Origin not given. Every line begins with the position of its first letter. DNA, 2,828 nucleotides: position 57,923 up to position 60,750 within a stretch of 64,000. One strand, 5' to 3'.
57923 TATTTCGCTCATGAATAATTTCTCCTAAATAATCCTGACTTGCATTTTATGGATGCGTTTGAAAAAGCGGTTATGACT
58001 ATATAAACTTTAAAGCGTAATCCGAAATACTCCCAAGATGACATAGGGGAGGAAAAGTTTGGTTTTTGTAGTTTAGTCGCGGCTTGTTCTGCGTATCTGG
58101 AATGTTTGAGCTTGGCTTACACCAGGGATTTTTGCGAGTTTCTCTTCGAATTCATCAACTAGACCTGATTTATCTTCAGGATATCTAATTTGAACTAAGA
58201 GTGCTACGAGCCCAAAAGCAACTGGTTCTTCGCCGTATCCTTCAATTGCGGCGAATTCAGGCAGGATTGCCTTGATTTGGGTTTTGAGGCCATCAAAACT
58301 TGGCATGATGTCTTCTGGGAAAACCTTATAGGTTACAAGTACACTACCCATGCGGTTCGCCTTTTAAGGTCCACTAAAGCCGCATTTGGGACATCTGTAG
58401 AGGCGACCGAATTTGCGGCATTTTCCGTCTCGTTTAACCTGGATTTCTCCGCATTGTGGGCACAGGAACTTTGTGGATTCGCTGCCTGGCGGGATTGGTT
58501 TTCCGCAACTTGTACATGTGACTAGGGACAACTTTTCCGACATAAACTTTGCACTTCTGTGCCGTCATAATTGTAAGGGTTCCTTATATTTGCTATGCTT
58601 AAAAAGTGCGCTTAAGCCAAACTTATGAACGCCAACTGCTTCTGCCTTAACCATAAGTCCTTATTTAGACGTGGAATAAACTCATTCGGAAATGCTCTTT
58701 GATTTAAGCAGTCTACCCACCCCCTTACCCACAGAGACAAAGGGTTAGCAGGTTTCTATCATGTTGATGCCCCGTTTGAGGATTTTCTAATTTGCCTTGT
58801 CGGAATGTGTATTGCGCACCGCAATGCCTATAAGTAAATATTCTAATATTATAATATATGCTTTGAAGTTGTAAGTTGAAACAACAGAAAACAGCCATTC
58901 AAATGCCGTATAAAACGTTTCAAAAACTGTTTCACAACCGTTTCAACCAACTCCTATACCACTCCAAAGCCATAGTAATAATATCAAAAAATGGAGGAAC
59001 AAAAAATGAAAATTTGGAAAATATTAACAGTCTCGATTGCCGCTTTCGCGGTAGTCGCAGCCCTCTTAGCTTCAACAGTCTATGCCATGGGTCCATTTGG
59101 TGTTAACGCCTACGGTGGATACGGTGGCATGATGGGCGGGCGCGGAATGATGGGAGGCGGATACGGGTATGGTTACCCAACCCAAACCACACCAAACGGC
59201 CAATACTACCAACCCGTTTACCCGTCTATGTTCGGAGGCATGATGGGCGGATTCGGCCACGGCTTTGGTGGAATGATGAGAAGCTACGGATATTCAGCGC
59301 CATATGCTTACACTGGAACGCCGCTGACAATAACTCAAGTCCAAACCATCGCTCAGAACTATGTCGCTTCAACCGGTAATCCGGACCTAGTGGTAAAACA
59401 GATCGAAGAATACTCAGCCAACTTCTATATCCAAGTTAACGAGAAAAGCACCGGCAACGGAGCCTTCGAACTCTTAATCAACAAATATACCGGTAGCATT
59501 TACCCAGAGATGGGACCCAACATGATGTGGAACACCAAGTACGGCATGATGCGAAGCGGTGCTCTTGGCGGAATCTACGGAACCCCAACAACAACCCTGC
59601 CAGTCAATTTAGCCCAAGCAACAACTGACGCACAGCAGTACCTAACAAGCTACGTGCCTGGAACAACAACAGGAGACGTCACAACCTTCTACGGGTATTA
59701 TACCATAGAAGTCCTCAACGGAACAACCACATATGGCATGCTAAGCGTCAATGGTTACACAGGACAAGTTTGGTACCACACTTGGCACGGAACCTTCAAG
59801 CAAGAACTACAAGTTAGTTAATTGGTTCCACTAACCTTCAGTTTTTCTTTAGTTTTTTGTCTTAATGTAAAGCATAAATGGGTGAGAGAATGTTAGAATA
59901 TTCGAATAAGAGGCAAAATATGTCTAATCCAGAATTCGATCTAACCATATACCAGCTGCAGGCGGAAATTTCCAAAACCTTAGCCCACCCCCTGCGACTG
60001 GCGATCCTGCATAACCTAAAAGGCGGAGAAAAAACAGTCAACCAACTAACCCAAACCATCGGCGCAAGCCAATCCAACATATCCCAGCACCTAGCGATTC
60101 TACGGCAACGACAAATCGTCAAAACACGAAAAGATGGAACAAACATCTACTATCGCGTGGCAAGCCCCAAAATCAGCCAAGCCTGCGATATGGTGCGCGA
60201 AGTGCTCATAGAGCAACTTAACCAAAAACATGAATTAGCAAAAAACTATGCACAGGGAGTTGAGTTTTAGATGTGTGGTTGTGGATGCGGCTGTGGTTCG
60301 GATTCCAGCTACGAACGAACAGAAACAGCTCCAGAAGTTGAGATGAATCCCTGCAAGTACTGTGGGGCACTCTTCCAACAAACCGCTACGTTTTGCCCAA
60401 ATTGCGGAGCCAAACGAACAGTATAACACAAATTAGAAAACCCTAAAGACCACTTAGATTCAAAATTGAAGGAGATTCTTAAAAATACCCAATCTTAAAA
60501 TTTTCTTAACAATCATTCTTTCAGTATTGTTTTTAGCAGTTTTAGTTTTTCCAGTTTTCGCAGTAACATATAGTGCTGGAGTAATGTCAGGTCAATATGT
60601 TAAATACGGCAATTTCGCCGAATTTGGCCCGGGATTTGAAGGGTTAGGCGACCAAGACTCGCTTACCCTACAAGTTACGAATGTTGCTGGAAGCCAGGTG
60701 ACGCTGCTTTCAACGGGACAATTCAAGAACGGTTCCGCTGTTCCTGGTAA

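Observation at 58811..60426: Candidate archaeal metal/thiol-stress system: ArsR, a CGCGCGC microprotein and a Met-rich exported PepSY protein with shared operators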

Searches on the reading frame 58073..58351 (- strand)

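Call 3: search_protein_families(library=pfam, proteins=[window:58073-58351:-], max_evalue=1)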
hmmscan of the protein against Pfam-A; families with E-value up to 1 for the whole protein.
window:58073-58351:- (92 aa): 3 families
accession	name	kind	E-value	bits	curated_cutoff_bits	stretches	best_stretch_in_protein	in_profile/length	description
PF00736.24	EF1_GNE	-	3.3e-13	50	20.8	1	6-86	2-85/88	EF-1 guanine nucleotide exchange domain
PF20694.2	TRADD-like_N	-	0.18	12.1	23.7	0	1-15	29-43/69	TRADD-like N-terminal domain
PF01037.27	AsnC_trans_reg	-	0.19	12.1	25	1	59-81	7-27/73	Lrp/AsnC ligand binding domain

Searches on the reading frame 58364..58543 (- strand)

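Call 3: search_protein_families(library=pfam, proteins=[window:58364-58543:-], max_evalue=1)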
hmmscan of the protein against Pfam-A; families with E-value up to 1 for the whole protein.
window:58364-58543:- (59 aa): 57 families (the best 25 are shown)
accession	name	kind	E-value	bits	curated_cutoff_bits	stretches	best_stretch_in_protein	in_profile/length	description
PF07754.17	HVO_2753_ZBP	-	1.5e-16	60.3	33.2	1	10-55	1-46/46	Small zinc finger protein HVO_2753-like, Zn-binding pocket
PF13248.11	Zn_ribbon_3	-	4e-05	23.4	27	2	28-39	5-16/26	zinc-ribbon domain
PF07282.18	Cas12f1-like_TNB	-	8.1e-05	23.2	26.3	1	5-39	26-53/60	Cas12f1-like, TNB domain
PF18439.7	zf_UBZ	-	0.00022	21.2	25.6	1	8-19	3-14/32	Ubiquitin-Binding Zinc Finger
PF13240.11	Zn_Ribbon_1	-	0.00062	19.9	25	1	10-21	2-13/23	zinc-ribbon domain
PF12773.13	DZR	-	0.0011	19.5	27.3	2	10-56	1-32/45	Double zinc ribbon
PF09723.15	Zn_ribbon_8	-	0.002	18.5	34.4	1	10-38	8-39/41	Zinc ribbon domain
PF13717.11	Zn_ribbon_4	-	0.0023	18.2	30.3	1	28-55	5-32/36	zinc-ribbon domain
PF12172.15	zf-ChsH2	-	0.0025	18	23.2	0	48-56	11-19/37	ChsH2, rubredoxin-like zinc ribbon domain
PF14803.11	Zn_ribbon_Nudix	-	0.0027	18.1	25.6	1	10-34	3-31/34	Nudix N-terminal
PF18256.6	HscB_4_cys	-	0.0032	17.7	26.2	1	10-31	3-23/27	Co-chaperone HscB tetracysteine metal binding motif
PF22910.1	EDR4-like_1st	-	0.0046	17.1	27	1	47-54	3-10/34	Enhanced disease resistance 4-like, N-terminal domain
PF23165.1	zf-C2H2_FBX41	-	0.0047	16.8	24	1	49-55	3-9/30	F-box only protein 41 C2H2 zinc finger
PF24460.1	DUF7575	-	0.0054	16.5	28.5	0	50-55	5-10/28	Domain of unknown function (DUF7575)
PF08209.17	Sgf11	-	0.0063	16.5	26.4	0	6-17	3-14/33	Sgf11 (transcriptional regulation protein)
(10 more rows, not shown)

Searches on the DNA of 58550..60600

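Call 25: search_rna_families(source=window, start=58550, end=60600, threshold=evalue, max_evalue=1)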
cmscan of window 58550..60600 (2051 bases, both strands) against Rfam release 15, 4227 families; matches with E-value up to 1: 2.
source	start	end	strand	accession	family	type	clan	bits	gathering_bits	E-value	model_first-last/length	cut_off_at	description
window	59399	59470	+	RF02427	SpF10_sRNA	Gene; sRNA;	-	22.7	60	0.25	1-57/57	no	Streptococcus sRNA SpF10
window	60379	60532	-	RF01295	SCARNA7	Gene; snRNA; snoRNA; scaRNA;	-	14.2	65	0.93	1-330/330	no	Small Cajal body-specific RNA 7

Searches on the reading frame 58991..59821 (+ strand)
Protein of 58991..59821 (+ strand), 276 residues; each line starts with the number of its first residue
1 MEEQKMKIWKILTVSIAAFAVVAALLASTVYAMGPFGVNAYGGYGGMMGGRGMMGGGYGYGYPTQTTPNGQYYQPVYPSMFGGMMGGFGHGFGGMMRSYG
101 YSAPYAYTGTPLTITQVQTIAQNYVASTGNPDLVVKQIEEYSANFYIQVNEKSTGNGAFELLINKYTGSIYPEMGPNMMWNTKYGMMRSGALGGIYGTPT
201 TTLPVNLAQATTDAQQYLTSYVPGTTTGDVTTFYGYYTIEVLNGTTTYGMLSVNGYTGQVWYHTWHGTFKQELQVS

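Call 3: search_protein_families(library=pfam, proteins=[window:58991-59821:+], max_evalue=1)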
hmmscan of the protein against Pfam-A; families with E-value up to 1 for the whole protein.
window:58991-59821:+ (276 aa): 1 family
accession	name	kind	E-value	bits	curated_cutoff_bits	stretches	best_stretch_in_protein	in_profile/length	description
PF03413.25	PepSY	-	0.39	11.5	24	0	142-170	29-56/60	Peptidase propeptide and YPEB domain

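Call 4: search_protein_families(library=ncbifam, proteins=[window:58991-59821:+], max_evalue=1)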
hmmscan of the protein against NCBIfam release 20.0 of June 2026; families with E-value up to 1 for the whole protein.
window:58991-59821:+ (276 aa): 0 families

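Call 28: find_homologous_proteins(query=window:59006-59821:+, max_evalue=0.001)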
Query window:59006-59821:+ (271 aa): 5523 proteins with E <= 0.001 among 8000 candidates; the best 120 are listed.
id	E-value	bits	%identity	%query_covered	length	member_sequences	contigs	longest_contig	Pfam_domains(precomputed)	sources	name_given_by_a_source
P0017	2.9e-172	589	98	100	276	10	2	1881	-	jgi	jgi:hypothetical protein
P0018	1.7e-127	443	75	100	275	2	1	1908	-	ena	-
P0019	4.6e-125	435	84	79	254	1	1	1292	-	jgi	-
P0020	1.8e-124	433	73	100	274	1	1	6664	-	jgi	jgi:hypothetical protein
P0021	7.3e-124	431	80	78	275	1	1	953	-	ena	-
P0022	1.7e-123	430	82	76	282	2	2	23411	-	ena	-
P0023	5.2e-123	428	73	100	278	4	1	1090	-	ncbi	-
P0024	7.1e-123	427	73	100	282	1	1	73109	-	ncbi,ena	-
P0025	1.4e-122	427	71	100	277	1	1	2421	-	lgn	-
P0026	4.1e-122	425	75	90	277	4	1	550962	-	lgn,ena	-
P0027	6.5e-122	424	67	100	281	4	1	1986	-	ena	-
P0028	3.8e-121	422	71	99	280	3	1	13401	-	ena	-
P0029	4.2e-121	422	70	100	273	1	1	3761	-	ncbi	-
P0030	5.2e-121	421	69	96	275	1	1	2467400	-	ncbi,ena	-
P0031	1.4e-120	420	72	100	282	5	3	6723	-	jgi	jgi:hypothetical protein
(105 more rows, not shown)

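Call 37: predict_structure(alignment_id=A2)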
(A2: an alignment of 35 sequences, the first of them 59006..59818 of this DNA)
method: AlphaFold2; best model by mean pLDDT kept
length: 271 residues; sequences in the alignment: 35
mean_pLDDT: 60.8   pTM: 0.50
mean pLDDT of the five models: 60.8, 54.3, 49.6, 49.2, 48.1
residues with pLDDT >= 90: 8; 70-90: 116; 50-70: 37; < 50: 110
segments of 3 or more residues with pLDDT < 50: 25-96, 169-176, 180-194, 261-271
pLDDT, mean of each block of 10 residues (from residue 1): 57 65 46 32 31 28 37 33 35 47 84 87 85 86 86 81 68 49 37 58 87 84 76 80 77 73 34 32
secondary structure, 60 per line:
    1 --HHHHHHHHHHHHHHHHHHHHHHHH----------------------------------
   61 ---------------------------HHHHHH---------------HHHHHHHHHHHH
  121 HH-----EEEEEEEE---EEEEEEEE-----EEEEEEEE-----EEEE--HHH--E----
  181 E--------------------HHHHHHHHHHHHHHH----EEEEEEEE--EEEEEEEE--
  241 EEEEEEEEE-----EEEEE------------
elements in order: H3-26 H88-93 H109-122 E128-135 E139-146 E152-159 E165-168 H202-216 E221-228 E231-238 E241-249 E255-259

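Call 41: fold_search(model_id=the predicted structure, library=pdb)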
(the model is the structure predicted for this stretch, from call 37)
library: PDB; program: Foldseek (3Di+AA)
matches with E <= 10: 1035; with E <= 0.001: 1
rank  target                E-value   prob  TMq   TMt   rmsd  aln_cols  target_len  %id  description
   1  5boi                  5.1e-04  1.00  0.21  0.25  10.2       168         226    8  Bacillus megaterium YpeB C-terminal domain (released 2015-08-12)
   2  2gu3                  2.8e-02  0.77  0.22  0.37   8.1       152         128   14  YpmB protein from Bacillus subtilis (released 2006-05-30)
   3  6y2q_A                3.4e-02  0.35  0.17  0.14  18.6       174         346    8  Escherichia coli RnlA endoribonuclease (released 2021-05-12)
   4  4exr                  4.3e-02  0.30  0.17  0.25  10.6       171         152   11  Crystal structure of a putative lipoprotein (CD1622) from Clostridium difficile 630 at 1.85 A resolution (released 2012-06-27)
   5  7ne4                  4.8e-02  0.44  0.15  0.07  13.4       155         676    6  E125A mutant of oligopeptidase B from S. proteomaculans with modified hinge region (released 2021-03-03)
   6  7ne7                  6.8e-02  0.57  0.16  0.07  14.1       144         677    7  oligopeptidase B from S. proteomaculans with modified hinge region in complex with N-[(1S)-5-amino-1-(chloroacetyl)penty (released 2021-02-17)
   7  6y2p_A                8.6e-02  0.30  0.17  0.14  17.7       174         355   10  Escherichia coli RnlA-RnlB Toxin-Antitoxin System. (released 2021-04-14)
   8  8dga_K                9.2e-02  0.09  0.12  0.16  42.6       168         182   17  Structural Basis of MicroRNA Biogenesis by Dicer-1 and Its Partner Protein Loqs-PB - complex IV (released 2022-11-16)
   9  6y2r_A                9.7e-02  0.16  0.16  0.14  19.2       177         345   11  Escherichia coli R255A RnlA endoribonuclease (single alanine mutant of RnlA) (released 2021-05-12)
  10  9xps_3                9.7e-02  0.13  0.11  0.13  18.1       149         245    9  The neck structure of the Phage Phikz (released 2026-02-11)
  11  2xp1                  9.7e-02  0.12  0.15  0.19  12.7       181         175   13  Structure of the tandem SH2 domains from Antonospora locustae transcription elongation factor Spt6 (released 2010-09-29)
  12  8dfv_K                1.0e-01  0.07  0.10  0.10  16.4       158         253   10  Structural Basis of MicroRNA Biogenesis by Dicer-1 and Its Partner Protein Loqs-PB - complex IIa (released 2022-11-16)
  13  7ywp                  1.2e-01  0.30  0.16  0.07  13.4       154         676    6  Closed conformation of Oligopeptidase B from Serratia proteomaculans with covalently bound TCK (released 2023-02-22)
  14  7zjz                  1.3e-01  0.30  0.16  0.07  12.6       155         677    6  catalytically non active S532A mutant of oligopeptidase B from S. proteomaculans (released 2023-01-18)
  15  9a5z_A                1.3e-01  0.28  0.19  0.28   8.7       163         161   11  Integrative model of YPMB-MREC by crosslinking MS and deep learning (released 2024-09-18)
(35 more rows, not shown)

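Call 75: find_related_loci(query=A2, collection=metagenome_contigs, flank=3500)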
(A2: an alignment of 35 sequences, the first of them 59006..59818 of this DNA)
Query A2 (271 aa) in metagenome_contigs; peptide patterns used: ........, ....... (x = any residue, [..] = any of these).
600 stretches matched a pattern (row limit reached: there are more); 593 encode a relative of the query (tblastn E <= 1e-3); the best 80 are kept; 80 distinct loci.
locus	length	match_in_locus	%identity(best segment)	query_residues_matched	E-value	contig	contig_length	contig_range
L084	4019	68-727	84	58-271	1e-110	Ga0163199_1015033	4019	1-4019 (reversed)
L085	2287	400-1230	68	1-271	2e-112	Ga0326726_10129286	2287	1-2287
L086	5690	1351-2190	69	1-271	4e-105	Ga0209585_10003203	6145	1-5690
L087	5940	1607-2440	67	1-271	7e-99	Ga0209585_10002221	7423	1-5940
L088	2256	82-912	70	1-271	5e-103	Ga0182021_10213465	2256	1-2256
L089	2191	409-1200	66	1-271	6e-103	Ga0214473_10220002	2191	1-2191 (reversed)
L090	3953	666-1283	75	66-271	1e-94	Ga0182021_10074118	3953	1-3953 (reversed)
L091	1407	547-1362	63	1-271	9e-99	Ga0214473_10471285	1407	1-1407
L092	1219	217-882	77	53-271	2e-98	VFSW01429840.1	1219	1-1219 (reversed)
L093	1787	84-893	58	4-271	3e-89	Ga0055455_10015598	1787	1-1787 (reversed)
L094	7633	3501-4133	62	64-271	4e-81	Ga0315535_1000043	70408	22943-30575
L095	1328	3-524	78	98-271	5e-86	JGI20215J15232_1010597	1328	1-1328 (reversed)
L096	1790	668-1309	64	57-271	4e-81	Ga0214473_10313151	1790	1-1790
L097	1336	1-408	84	136-271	3e-78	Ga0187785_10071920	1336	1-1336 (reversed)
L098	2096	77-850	54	1-269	3e-75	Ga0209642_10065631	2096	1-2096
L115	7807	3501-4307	44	5-271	2e-60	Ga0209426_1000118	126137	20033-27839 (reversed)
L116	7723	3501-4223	49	1-269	3e-59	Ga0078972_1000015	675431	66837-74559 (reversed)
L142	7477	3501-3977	48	99-267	9e-50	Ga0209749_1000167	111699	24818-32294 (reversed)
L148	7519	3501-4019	52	103-271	1e-49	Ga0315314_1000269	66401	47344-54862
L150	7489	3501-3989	51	100-264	4e-49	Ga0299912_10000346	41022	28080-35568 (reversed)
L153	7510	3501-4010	51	99-264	6e-49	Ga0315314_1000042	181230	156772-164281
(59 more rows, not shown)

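Call 78: search_protein_families(library=pfam, proteins=[L148:129-335:+, L148:372-2768:+, L148:3261-4028:+, L153:2454-3011:-, L153:6000-7421:-, L150:2754-3011:-, L116:2740-3327:-, L115:2622-3371:+, L142:3258-3983:+], max_evalue=0.01)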
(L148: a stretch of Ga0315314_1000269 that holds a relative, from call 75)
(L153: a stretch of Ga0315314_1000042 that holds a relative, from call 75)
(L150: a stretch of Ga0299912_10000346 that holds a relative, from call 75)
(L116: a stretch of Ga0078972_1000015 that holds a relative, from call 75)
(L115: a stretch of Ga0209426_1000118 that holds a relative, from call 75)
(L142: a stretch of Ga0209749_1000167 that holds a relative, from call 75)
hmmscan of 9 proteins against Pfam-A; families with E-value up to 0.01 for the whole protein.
L148:129-335:+ (68 aa): 1 family
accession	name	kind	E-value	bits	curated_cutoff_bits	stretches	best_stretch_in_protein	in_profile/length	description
PF00403.32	HMA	-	1.3e-15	57.9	24.8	1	6-64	2-61/62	Heavy-metal-associated domain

L148:372-2768:+ (798 aa): 6 families
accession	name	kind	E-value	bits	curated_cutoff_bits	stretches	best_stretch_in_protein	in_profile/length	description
PF00122.25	E1-E2_ATPase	-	7.2e-64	215.1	28.1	1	290-469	2-180/181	E1-E2 ATPase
PF00702.32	Hydrolase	-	3e-39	135.8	26.4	1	487-703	2-191/191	haloacid dehalogenase-like hydrolase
PF00403.32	HMA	-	2.5e-32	111.5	24.8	2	81-139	4-62/62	Heavy-metal-associated domain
PF08282.18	Hydrolase_3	-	6.6e-05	23.2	20.9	0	686-722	206-242/255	haloacid dehalogenase-like hydrolase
PF19803.4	DUF6286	-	0.00029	21.7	35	0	83-137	34-88/108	Family of unknown function (DUF6286)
PF12710.13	HAD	-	0.001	20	27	1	620-699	84-188/189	haloacid dehalogenase-like hydrolase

L148:3261-4028:+ (255 aa): 1 family
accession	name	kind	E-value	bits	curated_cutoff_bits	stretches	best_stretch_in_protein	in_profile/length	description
PF03413.25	PepSY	-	8.5e-05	23.2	24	0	180-237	1-56/60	Peptidase propeptide and YPEB domain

L153:2454-3011:- (185 aa): 3 families
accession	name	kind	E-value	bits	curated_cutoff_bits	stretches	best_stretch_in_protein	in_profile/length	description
PF03551.20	PadR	-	1.7e-15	57.2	27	1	55-123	1-72/75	Transcriptional regulator PadR-like family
PF24273.1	TRASH_HVO_1752_C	-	7.3e-05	23.3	27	1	145-178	3-36/47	HVO_1752, C-terminal TRASH domain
PF11494.13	Ta0938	-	0.0011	19.7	27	1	145-178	3-34/92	Ta0938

L153:6000-7421:- (473 aa): 5 families
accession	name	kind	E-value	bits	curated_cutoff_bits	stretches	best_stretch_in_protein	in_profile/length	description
PF00702.32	Hydrolase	-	6.6e-42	144.5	26.4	1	151-368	1-191/191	haloacid dehalogenase-like hydrolase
PF00122.25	E1-E2_ATPase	-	5.4e-36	124.2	28.1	1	1-134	54-180/181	E1-E2 ATPase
PF08282.18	Hydrolase_3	-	1.9e-08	34.8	20.9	2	340-382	195-237/255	haloacid dehalogenase-like hydrolase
PF12710.13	HAD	-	9.4e-06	26.6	27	1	286-336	85-142/189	haloacid dehalogenase-like hydrolase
PF13344.12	Hydrolase_6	-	0.007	16.8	27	0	279-323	7-51/101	Haloacid dehalogenase-like hydrolase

L150:2754-3011:- (85 aa): 1 family
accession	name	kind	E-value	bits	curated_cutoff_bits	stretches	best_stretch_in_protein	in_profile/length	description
PF09851.14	SHOCT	-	1e-10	41.4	27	1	51-77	1-27/28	Short C-terminal domain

L116:2740-3327:- (195 aa): 2 families
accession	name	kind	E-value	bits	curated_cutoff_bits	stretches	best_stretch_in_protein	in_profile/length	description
PF24034.1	DUF7343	-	1e-09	38.5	27.6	1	123-180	4-61/62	Domain of unknown function (DUF7343)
PF03137.26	OATP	-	0.0099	14.7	25.8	1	62-102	211-250/545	Organic Anion Transporter Polypeptide (OATP) family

L115:2622-3371:+ (249 aa): 9 families
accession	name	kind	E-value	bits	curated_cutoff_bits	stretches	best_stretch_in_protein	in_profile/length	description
PF24034.1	DUF7343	-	5.9e-10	39.3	27.6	1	177-226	2-51/62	Domain of unknown function (DUF7343)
PF19609.4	DUF6114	-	3.2e-07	31.4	27.9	1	75-137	42-106/106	Family of unknown function (DUF6114)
PF12802.13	MarR_2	-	1.8e-06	28.5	27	1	182-226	9-53/61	MarR family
PF01047.28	MarR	-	4.6e-05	23.7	24.6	1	187-227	11-51/59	MarR family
PF01978.25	TrmB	-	0.0001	22.5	25.6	1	176-229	6-58/68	Sugar-specific transcriptional regulator TrmB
PF01325.25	Fe_dep_repress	-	0.0023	18.5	26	1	176-229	2-58/60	Iron dependent repressor, N-terminal DNA binding domain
PF13463.12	HTH_27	-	0.0026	18.5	22.2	1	181-238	6-66/68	Winged helix DNA-binding domain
PF13412.12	HTH_24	-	0.0061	16.5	21.9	0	182-223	7-47/48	Winged helix-turn-helix DNA-binding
PF08279.18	HTH_11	-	0.008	16.5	25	0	181-222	3-44/55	HTH domain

L142:3258-3983:+ (241 aa): 0 families
